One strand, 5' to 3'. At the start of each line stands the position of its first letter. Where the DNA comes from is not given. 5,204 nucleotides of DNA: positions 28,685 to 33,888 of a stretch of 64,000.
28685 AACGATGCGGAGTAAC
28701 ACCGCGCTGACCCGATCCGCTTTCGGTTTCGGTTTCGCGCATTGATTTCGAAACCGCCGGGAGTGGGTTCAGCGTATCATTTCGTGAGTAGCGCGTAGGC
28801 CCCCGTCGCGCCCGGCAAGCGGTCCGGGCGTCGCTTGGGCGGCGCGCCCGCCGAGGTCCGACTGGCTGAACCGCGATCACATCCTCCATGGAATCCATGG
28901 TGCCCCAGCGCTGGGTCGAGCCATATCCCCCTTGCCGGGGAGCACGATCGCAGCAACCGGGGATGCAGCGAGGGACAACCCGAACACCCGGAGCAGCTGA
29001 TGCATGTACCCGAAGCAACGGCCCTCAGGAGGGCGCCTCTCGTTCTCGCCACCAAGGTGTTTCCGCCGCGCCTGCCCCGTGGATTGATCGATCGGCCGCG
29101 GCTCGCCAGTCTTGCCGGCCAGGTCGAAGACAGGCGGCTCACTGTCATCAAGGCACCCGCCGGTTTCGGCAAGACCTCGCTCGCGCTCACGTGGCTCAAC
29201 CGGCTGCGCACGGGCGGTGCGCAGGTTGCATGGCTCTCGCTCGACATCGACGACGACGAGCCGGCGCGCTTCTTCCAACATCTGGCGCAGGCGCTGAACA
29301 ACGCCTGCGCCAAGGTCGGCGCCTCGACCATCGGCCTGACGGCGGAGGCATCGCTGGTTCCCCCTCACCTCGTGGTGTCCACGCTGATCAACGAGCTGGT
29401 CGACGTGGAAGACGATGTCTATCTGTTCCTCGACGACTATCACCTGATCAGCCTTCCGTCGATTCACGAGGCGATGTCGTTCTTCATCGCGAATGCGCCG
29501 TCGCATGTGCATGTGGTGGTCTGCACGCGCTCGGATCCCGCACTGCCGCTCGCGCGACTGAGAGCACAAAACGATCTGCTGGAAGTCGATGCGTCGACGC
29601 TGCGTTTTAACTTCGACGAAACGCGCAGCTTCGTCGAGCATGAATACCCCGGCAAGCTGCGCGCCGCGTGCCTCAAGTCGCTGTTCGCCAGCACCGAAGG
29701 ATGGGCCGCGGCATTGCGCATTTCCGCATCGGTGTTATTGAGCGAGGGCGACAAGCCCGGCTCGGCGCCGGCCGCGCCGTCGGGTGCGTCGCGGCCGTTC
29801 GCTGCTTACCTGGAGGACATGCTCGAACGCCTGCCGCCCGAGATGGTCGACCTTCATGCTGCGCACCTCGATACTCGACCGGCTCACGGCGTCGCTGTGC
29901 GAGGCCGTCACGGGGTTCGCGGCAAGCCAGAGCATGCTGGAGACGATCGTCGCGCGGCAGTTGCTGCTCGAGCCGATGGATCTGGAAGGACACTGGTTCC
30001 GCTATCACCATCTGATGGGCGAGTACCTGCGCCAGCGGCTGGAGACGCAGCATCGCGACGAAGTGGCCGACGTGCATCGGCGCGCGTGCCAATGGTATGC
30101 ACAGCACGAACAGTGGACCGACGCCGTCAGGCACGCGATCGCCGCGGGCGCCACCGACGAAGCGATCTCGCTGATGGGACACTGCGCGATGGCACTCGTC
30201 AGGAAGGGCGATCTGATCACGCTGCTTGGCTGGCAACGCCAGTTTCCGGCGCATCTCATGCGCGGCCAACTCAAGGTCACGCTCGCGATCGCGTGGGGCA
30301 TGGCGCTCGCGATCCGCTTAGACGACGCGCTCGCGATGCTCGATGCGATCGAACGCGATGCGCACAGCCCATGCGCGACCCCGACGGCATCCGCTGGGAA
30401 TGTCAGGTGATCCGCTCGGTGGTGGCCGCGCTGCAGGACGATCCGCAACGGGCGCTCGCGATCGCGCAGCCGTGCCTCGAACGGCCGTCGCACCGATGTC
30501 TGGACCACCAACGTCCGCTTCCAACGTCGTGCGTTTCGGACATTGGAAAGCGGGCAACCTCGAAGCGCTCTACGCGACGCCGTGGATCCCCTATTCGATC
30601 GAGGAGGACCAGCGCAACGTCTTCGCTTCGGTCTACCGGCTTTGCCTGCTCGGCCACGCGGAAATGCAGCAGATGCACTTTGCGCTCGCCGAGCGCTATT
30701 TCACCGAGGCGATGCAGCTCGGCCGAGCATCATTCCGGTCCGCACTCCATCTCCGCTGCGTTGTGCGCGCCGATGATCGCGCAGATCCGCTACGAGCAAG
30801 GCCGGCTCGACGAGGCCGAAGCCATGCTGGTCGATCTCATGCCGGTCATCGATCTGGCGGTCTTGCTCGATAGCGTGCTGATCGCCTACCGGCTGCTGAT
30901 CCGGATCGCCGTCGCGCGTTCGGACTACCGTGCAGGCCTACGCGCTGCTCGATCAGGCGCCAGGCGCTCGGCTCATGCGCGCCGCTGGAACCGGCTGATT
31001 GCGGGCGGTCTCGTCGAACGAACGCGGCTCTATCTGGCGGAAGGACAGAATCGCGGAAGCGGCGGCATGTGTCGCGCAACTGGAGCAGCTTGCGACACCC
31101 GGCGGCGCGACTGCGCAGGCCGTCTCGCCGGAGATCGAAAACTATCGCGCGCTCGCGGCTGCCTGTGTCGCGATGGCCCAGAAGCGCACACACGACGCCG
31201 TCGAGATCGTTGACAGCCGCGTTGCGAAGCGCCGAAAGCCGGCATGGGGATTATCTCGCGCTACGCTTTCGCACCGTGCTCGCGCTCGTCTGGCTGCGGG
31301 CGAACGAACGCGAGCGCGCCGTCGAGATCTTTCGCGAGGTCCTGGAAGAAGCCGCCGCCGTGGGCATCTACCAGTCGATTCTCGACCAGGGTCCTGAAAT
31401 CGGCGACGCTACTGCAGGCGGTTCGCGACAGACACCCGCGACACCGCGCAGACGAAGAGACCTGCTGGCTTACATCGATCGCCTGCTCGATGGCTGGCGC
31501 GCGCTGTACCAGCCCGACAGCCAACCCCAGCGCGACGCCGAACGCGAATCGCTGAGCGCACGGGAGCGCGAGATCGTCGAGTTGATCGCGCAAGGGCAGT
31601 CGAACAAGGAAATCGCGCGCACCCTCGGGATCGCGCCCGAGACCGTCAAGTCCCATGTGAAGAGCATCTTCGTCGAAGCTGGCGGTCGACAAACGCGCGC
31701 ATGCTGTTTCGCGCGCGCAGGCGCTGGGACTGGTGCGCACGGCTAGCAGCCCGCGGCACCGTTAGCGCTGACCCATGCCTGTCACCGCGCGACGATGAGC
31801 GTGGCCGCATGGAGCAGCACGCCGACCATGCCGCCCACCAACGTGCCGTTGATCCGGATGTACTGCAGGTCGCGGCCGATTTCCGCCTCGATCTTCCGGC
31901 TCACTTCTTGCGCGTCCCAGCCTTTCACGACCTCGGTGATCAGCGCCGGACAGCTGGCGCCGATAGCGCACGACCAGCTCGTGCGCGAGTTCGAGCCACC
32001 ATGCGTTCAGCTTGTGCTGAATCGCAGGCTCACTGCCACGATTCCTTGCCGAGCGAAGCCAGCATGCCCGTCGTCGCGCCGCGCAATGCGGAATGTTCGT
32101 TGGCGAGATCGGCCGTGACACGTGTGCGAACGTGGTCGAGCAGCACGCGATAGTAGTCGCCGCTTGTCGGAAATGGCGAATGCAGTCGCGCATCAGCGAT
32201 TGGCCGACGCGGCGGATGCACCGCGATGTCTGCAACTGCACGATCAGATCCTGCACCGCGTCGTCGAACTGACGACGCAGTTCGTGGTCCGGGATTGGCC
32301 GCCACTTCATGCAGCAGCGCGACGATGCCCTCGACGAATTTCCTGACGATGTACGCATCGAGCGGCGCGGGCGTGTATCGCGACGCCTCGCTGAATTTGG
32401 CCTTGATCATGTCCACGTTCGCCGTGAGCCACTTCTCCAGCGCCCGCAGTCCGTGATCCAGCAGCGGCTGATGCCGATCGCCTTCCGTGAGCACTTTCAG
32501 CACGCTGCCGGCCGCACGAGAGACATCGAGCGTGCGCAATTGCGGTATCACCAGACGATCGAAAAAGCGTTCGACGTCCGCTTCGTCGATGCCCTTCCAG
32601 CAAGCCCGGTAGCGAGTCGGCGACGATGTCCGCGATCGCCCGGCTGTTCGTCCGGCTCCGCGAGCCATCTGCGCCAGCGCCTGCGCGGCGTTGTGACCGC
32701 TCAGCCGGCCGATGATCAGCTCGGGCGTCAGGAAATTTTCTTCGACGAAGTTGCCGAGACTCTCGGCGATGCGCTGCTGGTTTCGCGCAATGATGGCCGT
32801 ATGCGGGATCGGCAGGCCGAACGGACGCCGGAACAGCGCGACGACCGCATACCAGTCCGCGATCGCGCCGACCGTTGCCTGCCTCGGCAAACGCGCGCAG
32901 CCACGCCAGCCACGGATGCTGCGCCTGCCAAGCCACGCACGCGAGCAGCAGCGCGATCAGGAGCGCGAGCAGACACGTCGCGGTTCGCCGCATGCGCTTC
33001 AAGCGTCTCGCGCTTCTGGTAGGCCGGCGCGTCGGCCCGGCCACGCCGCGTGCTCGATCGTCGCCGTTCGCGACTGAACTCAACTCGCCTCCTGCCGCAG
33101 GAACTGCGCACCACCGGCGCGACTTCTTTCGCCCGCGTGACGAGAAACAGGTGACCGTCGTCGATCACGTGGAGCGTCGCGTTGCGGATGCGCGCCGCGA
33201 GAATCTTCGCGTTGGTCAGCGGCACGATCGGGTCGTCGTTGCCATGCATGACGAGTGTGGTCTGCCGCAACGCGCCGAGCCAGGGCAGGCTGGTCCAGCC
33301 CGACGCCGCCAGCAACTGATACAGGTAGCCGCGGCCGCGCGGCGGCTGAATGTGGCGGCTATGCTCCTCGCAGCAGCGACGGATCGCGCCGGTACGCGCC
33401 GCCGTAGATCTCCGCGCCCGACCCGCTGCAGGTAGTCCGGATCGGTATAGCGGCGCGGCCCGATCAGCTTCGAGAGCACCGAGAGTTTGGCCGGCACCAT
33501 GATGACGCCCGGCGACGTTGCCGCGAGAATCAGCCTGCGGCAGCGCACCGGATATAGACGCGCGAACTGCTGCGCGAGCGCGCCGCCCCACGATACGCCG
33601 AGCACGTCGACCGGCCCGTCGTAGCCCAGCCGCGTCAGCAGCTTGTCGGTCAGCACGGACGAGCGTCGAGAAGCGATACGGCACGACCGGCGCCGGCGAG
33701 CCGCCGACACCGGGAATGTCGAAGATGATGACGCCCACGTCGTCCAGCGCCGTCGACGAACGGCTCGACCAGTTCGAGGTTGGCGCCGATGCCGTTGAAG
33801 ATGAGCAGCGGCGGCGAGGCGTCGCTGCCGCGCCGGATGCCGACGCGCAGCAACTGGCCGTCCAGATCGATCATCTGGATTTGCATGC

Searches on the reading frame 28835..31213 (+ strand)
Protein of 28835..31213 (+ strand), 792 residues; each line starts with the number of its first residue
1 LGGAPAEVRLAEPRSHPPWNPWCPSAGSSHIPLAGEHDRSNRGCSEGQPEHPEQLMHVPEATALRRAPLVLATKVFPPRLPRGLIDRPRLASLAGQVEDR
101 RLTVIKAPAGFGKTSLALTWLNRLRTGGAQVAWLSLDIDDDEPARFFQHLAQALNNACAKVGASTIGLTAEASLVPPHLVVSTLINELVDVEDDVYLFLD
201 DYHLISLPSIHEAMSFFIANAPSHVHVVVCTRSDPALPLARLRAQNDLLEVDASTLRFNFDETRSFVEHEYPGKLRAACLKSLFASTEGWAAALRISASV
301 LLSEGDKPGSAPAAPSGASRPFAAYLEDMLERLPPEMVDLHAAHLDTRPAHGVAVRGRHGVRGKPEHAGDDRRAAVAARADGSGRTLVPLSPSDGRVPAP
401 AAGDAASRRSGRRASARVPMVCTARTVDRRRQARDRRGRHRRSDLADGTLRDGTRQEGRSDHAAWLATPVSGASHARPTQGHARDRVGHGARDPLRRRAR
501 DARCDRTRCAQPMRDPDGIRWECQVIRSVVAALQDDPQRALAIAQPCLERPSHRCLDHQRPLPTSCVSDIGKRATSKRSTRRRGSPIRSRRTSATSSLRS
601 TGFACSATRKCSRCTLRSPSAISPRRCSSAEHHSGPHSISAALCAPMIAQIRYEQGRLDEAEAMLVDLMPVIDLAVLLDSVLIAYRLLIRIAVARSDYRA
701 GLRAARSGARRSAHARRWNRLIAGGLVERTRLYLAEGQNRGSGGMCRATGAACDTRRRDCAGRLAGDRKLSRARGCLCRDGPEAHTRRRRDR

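Call 43: search_protein_families(library=pfam, proteins=[window:28835-31213:+], max_evalue=0.0001)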
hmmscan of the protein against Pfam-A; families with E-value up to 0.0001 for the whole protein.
window:28835-31213:+ (792 aa): 0 families

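Call 102: search_protein_families(library=pfam, proteins=[window:28835-31213:+], max_evalue=0.001)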
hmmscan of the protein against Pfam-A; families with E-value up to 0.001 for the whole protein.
window:28835-31213:+ (792 aa): 2 families
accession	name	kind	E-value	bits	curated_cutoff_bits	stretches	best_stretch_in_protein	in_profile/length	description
PF13401.12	AAA_22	-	0.00033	21.4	27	1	99-227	4-118/130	AAA domain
PF13191.12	AAA_16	-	0.00064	20.7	32.6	0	89-228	11-165/167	AAA ATPase domain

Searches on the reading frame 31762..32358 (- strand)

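Call 102: search_protein_families(library=pfam, proteins=[window:31762-32358:-], max_evalue=0.001)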
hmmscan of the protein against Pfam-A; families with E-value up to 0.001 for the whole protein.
window:31762-32358:- (198 aa): 1 family
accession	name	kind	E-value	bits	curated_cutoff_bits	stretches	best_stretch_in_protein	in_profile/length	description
PF04286.17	DUF445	-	0.00013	22.4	33.8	1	11-137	191-316/368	Protein of unknown function (DUF445)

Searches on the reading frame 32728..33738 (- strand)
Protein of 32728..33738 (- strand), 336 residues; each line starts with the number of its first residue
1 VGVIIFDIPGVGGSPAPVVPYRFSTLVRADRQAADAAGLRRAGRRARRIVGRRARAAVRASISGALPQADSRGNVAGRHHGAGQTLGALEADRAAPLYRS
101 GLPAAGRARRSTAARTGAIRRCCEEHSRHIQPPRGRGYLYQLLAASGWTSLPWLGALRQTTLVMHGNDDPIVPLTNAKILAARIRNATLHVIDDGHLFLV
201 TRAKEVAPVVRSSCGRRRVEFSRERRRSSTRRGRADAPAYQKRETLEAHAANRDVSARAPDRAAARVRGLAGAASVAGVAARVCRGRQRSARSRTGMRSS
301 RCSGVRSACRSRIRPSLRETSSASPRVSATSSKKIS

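Call 102: search_protein_families(library=pfam, proteins=[window:32728-33738:-], max_evalue=0.001)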
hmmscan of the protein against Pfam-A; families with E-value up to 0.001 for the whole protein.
window:32728-33738:- (336 aa): 1 family
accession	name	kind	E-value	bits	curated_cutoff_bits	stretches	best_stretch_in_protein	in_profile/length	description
PF00561.26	Abhydrolase_1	-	2e-10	41.2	25.8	1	127-201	168-243/245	alpha/beta hydrolase fold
